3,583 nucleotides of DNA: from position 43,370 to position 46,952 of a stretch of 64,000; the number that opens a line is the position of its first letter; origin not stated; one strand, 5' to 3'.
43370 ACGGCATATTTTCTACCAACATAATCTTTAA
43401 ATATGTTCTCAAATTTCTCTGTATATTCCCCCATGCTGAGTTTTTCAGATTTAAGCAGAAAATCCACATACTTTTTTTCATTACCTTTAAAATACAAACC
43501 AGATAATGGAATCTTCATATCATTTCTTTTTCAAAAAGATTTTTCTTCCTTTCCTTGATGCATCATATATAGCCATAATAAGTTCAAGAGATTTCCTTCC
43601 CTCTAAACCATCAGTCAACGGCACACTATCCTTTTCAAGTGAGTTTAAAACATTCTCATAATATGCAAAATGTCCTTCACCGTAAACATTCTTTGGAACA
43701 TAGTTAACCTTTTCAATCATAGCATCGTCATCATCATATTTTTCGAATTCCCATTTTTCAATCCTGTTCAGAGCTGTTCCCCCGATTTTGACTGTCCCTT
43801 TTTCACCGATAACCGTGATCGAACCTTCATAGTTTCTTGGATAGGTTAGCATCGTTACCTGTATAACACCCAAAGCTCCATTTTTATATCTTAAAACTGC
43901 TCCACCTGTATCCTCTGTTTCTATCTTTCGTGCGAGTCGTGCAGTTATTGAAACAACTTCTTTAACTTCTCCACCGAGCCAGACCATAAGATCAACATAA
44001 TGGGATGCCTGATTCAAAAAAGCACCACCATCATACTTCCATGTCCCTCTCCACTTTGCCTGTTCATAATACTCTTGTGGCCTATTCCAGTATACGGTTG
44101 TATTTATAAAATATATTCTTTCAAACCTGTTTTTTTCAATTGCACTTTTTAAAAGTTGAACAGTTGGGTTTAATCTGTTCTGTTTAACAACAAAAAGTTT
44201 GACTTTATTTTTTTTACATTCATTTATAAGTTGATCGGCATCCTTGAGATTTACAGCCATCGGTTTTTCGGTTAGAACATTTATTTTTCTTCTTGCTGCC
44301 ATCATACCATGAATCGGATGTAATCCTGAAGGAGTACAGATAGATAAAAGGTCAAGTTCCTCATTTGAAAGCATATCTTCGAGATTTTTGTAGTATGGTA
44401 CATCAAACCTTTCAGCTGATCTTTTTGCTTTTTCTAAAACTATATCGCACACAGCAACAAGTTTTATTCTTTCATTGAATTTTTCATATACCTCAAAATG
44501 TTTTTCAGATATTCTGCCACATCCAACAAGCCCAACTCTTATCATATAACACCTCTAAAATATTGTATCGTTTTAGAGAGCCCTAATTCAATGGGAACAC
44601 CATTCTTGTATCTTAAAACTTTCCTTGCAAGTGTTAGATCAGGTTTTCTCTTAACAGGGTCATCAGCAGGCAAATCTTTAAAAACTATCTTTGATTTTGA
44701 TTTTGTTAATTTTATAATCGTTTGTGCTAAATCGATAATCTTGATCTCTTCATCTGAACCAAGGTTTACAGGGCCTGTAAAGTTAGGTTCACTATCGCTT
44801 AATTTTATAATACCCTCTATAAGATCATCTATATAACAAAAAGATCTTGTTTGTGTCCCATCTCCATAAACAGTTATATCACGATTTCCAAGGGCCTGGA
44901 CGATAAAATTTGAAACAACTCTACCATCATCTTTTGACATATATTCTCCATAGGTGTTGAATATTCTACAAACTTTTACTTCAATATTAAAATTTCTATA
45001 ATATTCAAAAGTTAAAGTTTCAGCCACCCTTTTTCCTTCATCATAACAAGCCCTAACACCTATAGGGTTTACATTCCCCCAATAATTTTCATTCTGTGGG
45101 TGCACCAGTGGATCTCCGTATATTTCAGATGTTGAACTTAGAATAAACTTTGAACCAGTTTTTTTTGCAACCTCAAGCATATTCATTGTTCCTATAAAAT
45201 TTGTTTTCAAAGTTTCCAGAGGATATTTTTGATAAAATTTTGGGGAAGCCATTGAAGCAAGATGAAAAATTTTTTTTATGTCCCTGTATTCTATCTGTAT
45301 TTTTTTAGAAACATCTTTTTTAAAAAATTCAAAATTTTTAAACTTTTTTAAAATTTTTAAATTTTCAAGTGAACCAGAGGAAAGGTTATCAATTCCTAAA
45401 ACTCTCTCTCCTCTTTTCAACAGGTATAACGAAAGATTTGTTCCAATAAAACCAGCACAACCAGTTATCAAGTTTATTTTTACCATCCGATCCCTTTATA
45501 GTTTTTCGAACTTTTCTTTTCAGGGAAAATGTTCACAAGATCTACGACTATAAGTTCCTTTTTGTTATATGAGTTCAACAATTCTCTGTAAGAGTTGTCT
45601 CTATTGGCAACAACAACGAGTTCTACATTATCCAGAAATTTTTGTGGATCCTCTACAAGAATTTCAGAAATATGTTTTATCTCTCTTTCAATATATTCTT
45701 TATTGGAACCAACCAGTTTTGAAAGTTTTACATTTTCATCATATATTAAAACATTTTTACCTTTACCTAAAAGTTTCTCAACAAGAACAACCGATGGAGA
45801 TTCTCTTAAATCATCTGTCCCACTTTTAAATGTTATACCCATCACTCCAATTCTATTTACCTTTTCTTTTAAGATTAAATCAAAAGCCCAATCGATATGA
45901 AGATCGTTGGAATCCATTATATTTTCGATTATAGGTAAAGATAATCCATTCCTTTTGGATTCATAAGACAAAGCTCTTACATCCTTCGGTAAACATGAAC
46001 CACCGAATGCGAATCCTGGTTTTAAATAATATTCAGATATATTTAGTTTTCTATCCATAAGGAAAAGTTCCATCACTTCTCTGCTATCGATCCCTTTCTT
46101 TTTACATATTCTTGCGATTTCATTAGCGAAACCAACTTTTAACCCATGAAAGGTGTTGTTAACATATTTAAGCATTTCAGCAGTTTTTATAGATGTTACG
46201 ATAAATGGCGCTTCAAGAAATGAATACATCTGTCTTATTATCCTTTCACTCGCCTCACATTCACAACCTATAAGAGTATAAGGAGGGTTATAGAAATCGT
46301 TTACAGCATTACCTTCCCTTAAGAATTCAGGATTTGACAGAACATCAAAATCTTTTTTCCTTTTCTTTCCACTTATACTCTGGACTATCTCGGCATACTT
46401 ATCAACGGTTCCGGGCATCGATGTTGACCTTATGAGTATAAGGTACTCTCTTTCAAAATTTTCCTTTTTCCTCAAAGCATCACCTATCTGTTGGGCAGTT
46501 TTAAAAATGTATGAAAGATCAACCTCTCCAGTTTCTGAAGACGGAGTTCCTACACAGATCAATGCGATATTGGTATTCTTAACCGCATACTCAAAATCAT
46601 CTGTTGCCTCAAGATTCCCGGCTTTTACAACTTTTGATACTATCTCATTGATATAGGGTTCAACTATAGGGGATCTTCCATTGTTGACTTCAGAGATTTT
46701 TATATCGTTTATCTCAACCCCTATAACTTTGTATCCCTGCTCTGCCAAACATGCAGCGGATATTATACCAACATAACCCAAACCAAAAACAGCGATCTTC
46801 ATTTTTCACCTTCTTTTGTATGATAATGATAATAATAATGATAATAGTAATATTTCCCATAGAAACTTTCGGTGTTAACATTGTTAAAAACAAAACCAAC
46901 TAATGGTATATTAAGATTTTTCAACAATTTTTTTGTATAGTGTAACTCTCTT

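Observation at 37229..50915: Glycan locus combining nonulosonic-acid genes, a carbamoyltransferase, two sugar 6-dehydrogenases and a BY-kinase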

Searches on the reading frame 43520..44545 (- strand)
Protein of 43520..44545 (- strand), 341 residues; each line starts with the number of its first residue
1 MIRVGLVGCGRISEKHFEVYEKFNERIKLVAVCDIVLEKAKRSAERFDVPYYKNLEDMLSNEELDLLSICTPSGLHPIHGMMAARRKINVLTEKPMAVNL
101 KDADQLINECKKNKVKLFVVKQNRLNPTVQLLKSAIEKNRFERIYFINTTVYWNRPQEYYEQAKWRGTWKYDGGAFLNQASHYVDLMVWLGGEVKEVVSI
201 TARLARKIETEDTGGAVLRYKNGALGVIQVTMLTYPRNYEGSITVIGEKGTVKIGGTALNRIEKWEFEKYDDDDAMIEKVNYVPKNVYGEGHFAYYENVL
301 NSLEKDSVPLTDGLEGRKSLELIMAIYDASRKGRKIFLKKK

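Call 4: search_protein_families(library=pfam, proteins=[window:43520-44545:-])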
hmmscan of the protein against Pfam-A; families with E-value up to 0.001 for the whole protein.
window:43520-44545:- (341 aa): 5 families
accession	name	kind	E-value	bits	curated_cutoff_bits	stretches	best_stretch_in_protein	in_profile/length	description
PF02894.22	GFO_IDH_MocA_C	-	1.8e-31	110.1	22.9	1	133-336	1-216/218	Oxidoreductase family, C-terminal alpha/beta domain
PF01408.29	GFO_IDH_MocA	-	1.1e-30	107.2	24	1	2-119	1-118/120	Oxidoreductase family, NAD-binding Rossmann fold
PF22725.1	GFO_IDH_MocA_C3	-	4.9e-28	98.1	27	1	129-252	1-123/124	GFO/IDH/MocA C-terminal domain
PF03447.22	NAD_binding_3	-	2.6e-05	25.3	24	1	8-119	1-115/116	Homoserine dehydrogenase, NAD binding domain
PF08635.15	ox_reductase_C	-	6.3e-05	23.1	22.5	0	128-214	5-83/142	Putative oxidoreductase C terminal domain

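Call 6: search_protein_families(library=ncbifam, proteins=[window:43520-44545:-], max_evalue=0.00001)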
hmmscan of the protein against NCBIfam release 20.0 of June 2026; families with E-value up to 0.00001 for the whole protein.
window:43520-44545:- (341 aa): 9 families
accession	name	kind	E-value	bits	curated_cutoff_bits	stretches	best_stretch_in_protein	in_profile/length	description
NF040723.1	UDP-GlcNAcDh_Arch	equivalog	7.1e-38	130.8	450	1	2-326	1-297/302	UDP-N-acetylglucosamine 3-dehydrogenase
TIGR04380.1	myo_inos_iolG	equivalog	2.1e-35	122.2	355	1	1-335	1-328/330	inositol 2-dehydrogenase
NF052479.1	LevoglcsnDh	equivalog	2.4e-22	79.2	650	1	29-204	38-215/386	levoglucosan dehydrogenase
NF041392.1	XylDh_Gfo6_Halo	equivalog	9e-15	54.3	350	1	32-138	47-157/350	D-xylose 1-dehydrogenase Gfo6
NF008607.0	PRK11579.1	subfamily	1.6e-13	50.4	330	1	2-235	5-232/346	oxidoreductase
NF052679.1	InsChiInosDhIolG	equivalog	2.4e-11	43.3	540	1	2-255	3-251/343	bifunctional inositol 2-dehydrogenase/D-chiro-inositol 1-dehydrogenase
NF007574.0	PRK10206.1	equivalog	2.2e-10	40.2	352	1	42-223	44-219/345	oxidoreductase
NF058561.1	BT_2158_fam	equivalog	1.1e-06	27.5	750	0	26-136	56-169/487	glycoside 3-dehydrogenase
NF009830.0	PRK13304.1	equivalog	1.9e-06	27.5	267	1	1-69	1-67/265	aspartate dehydrogenase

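Call 15: search_solved_structures(query=window:43520-44545:-, max_evalue=1e-10)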
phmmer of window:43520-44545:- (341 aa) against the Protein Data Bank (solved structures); distinct sequences matched with E-value up to 1e-10: 28.
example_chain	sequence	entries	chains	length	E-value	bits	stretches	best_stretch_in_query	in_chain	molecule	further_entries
3q2k_A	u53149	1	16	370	7.8e-112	376.7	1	2-337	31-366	oxidoreductase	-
3q2i_A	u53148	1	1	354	1.1e-110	372.9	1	2-338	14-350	dehydrogenase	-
8tdi_L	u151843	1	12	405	3.1e-23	85.4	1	29-227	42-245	P2B11 Glucuronide-3-dehydrogenase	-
3ezy_A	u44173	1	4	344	6.4e-23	84.4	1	2-254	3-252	Dehydrogenase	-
7wzd_A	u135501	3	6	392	8.6e-22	80.7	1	2-229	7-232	4,5-dihydroxyphthalate dehydrogenase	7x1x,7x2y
9m3d_B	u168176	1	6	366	5.5e-20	74.8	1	2-196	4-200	DgpA1 from W974-1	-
7xr9_A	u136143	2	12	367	5.4e-19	71.5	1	2-213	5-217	DgpA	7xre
3moi_A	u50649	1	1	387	1.1e-18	70.5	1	2-228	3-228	Probable dehydrogenase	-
3cea_A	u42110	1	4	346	8.9e-17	64.2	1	2-263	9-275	Myo-inositol 2-dehydrogenase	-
6jw6_A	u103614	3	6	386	1e-14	57.4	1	2-207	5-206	Dehydrogenase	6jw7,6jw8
3m2t_A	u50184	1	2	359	1.3e-14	57.1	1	1-202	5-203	Probable dehydrogenase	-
5uhw_A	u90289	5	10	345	3e-14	55.9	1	4-336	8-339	Oxidoreductase protein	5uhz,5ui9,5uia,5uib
4gqa_A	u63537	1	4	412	9.1e-14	54.3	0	2-204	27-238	NAD binding Oxidoreductase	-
1ydw_A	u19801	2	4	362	1.1e-13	54.1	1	2-255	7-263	AX110P-like protein | Probable oxidoreductase At4g09670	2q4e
3e18_A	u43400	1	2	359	2.1e-13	53.1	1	6-233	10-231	oxidoreductase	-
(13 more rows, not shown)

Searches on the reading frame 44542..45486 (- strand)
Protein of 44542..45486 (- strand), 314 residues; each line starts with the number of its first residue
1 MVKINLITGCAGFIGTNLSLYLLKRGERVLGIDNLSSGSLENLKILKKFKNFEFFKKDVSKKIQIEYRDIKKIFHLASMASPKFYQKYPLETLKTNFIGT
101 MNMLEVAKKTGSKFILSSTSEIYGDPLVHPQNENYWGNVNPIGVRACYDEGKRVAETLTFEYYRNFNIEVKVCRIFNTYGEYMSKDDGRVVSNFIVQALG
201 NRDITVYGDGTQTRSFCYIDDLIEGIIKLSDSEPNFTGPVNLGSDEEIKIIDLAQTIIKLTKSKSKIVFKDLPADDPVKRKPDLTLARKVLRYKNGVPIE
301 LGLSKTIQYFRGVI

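Call 4: search_protein_families(library=pfam, proteins=[window:44542-45486:-])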
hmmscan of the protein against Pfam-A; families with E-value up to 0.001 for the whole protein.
window:44542-45486:- (314 aa): 6 families
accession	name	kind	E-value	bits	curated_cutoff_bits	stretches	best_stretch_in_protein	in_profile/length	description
PF16363.11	GDP_Man_Dehyd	-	1.6e-44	153.2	27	1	6-269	1-282/332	GDP-mannose 4,6 dehydratase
PF01370.27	Epimerase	-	1.8e-44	152.4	20.9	1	6-232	2-227/240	NAD dependent epimerase/dehydratase family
PF01073.25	3Beta_HSD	-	8.6e-11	41.8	22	1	6-222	1-221/280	3-beta hydroxysteroid dehydrogenase/isomerase family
PF02719.21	Polysacc_synt_2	-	3.4e-10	40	20.2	1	6-265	2-251/293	Polysaccharide biosynthesis protein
PF07993.18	NAD_binding_4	-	9.9e-07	28.6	20.1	1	68-180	87-209/258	Male sterility protein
PF04321.23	RmlD_sub_bind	-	0.00022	20.8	27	1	6-266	4-236/287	RmlD substrate binding domain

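Call 6: search_protein_families(library=ncbifam, proteins=[window:44542-45486:-], max_evalue=0.00001)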
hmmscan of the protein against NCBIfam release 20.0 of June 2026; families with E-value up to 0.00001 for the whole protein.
window:44542-45486:- (314 aa): 19 families
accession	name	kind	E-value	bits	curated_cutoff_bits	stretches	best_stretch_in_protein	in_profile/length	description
TIGR04180.1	EDH_00030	hypoth_equivalog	2.7e-39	135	475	1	6-270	2-265/297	NAD-dependent 4,6-dehydratase LegB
TIGR01181.1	dTDP_gluc_dehyt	equivalog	4.9e-35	121.1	365.1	1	6-311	3-312/321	dTDP-glucose 4,6-dehydratase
TIGR01179.1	galE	equivalog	1.6e-25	89.7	262.3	1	6-294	3-308/332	UDP-glucose 4-epimerase GalE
TIGR02197.1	heptose_epim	equivalog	7.1e-23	81.3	274.6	1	6-275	2-274/316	ADP-glyceromanno-heptose 6-epimerase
NF011728.1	PRK15181.1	equivalog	1.8e-22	79.8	760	1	3-310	16-337/348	Vi polysaccharide biosynthesis UDP-N-acetylglucosaminuronic acid C-4 epimerase TviC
NF008872.0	PRK11908.1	equivalog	3.2e-22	79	294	1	5-263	4-273/349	bifunctional UDP-4-keto-pentose/UDP-xylose synthase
NF007582.0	PRK10217.1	equivalog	1.4e-19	70.4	698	1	5-262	4-271/355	dTDP-glucose 4,6-dehydratase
NF005998.1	PRK08125.1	equivalog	6.1e-19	67.8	777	1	6-310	319-649/649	bifunctional UDP-4-amino-4-deoxy-L-arabinose formyltransferase/UDP-glucuronic acid oxidase ArnA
NF007490.0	PRK10084.1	subfamily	1.7e-18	66.7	649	1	6-262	4-278/361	dTDP-glucose 4,6-dehydratase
NF041015.1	UDPsulfquin_syn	equivalog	1.6e-14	53.7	575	1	188-264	236-313/384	UDP-sulfoquinovose synthase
TIGR02622.1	CDP_4_6_dhtase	equivalog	2.5e-14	53.2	278.45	1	6-311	8-331/352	CDP-glucose 4,6-dehydratase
NF047922.1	GDPFucSynFcl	equivalog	1.1e-12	48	500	1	84-310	69-301/308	GDP-L-fucose synthase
NF007956.0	PRK10675.1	subfamily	5.3e-12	45.5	394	1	6-227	4-244/338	UDP-glucose 4-epimerase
NF043036.1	ErythonDh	equivalog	1.3e-11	44.3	325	1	6-175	4-176/321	D-erythronate dehydrogenase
NF047837.1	UDPAcbARedWbcJ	equivalog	6.6e-11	41.7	500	1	6-269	4-223/372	UDP-2-acetamido-2,6-beta-L-arabino-hexul-4-ose reductase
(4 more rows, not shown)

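Call 16: search_solved_structures(query=window:44542-45486:-, max_evalue=1e-20)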
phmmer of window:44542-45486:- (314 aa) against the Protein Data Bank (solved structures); distinct sequences matched with E-value up to 1e-20: 30.
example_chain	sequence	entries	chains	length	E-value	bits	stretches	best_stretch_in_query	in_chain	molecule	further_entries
4gll_A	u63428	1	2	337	8.2e-95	321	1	6-312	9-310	UDP-glucuronic acid decarboxylase 1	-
2b69_A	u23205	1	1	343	8.7e-95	320.9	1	6-312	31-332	UDP-glucuronate decarboxylase 1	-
4m55_A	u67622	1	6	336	4.1e-94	318.7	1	6-312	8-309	UDP-glucuronic acid decarboxylase 1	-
4lk3_A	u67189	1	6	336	5.6e-94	318.3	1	6-312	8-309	UDP-glucuronic acid decarboxylase 1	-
8vr2_A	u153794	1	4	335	6e-37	131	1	6-309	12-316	NAD-dependent epimerase/dehydratase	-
6zl6_A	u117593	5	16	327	1.4e-33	120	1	6-311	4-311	Epimerase domain-containing protein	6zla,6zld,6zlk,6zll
6zlj_A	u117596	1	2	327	1.9e-33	119.5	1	6-311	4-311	Epimerase domain-containing protein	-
8rdg_A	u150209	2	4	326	4.7e-32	114.9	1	6-258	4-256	SDR family NAD(P)-dependent oxidoreductase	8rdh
8rdi_A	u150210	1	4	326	1.3e-31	113.5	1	6-258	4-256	SDR family NAD(P)-dependent oxidoreductase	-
4zrm_A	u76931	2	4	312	4.4e-30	108.5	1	6-312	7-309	UDP-glucose 4-epimerase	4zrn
6pmh_A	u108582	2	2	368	4.2e-28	102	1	4-310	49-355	UDP-glucose 4-epimerase related protein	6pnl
7ys8_A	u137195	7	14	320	2.3e-25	93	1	6-311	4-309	UDP-glucose 4-epimerase | UDP-glucose 4-epimerase along with EC 5.1.3.2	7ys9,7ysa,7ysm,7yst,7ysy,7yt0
6bwl_A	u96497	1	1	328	3.1e-24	89.3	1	6-311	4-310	Pal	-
6bi4_A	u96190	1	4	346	3.2e-24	89.2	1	6-269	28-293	dTDP-glucose 4,6-dehydratase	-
3ru7_A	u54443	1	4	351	6.9e-24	88.1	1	4-309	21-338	WbgU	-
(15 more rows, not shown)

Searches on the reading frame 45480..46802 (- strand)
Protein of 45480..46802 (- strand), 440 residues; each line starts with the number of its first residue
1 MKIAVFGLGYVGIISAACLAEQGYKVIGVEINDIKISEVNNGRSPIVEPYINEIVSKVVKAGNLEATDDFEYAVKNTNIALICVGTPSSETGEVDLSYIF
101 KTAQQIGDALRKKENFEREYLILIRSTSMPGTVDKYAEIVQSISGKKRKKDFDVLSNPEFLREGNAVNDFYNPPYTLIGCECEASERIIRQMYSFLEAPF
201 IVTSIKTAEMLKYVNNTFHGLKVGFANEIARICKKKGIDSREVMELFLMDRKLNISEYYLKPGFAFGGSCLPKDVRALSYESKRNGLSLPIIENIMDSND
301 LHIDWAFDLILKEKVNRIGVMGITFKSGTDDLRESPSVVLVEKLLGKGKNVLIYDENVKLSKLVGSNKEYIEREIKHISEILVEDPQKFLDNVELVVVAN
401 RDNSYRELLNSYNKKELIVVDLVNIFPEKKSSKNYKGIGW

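Call 4: search_protein_families(library=pfam, proteins=[window:45480-46802:-])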
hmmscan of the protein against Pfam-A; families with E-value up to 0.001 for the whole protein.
window:45480-46802:- (440 aa): 3 families
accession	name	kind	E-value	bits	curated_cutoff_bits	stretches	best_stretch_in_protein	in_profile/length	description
PF03721.20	UDPG_MGDP_dh_N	-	2.1e-53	181.2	27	1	1-190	1-185/187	UDP-glucose/GDP-mannose dehydrogenase family, NAD binding domain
PF00984.24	UDPG_MGDP_dh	-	7.7e-30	103.3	25.4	1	206-300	1-93/94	UDP-glucose/GDP-mannose dehydrogenase family, central domain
PF03720.21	UDPG_MGDP_dh_C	-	3e-17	63.3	30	1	319-426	1-101/103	UDP-glucose/GDP-mannose dehydrogenase family, UDP binding domain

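Call 6: search_protein_families(library=ncbifam, proteins=[window:45480-46802:-], max_evalue=0.00001)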
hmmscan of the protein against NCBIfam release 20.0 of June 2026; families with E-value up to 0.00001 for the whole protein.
window:45480-46802:- (440 aa): 7 families
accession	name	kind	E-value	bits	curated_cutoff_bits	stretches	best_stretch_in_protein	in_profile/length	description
TIGR03026.1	NDP-sugDHase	subfamily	2.5e-121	405.3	189.8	1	1-422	1-411/413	nucleotide sugar dehydrogenase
NF041297.1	UDPGDh_AglM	equivalog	1.5e-85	287.7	670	1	1-359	1-359/429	UDP-glucose 6-dehydrogenase AglM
NF047673.2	TeichurnBiosyTuaD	equivalog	6.1e-81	272.8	700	1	2-373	3-370/439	UDP-glucose 6-dehydrogenase TuaD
NF040825.1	UDPMaNacDH_Arch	equivalog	2.9e-57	194.4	750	1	1-359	1-352/418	UDP-N-acetyl-D-mannosamine dehydrogenase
NF008286.0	PRK11064.1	equivalog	1.4e-45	155.7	459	1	2-359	5-365/420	UDP-N-acetyl-D-mannosamine dehydrogenase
NF011631.0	PRK15057.1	equivalog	8.6e-35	120.6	757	1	1-379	1-360/388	UDP-glucose 6-dehydrogenase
NF011729.0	PRK15182.1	equivalog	1.1e-20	73.8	592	1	1-360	7-359/425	Vi polysaccharide biosynthesis UDP-N-acetylglucosamine C-6 dehydrogenase TviB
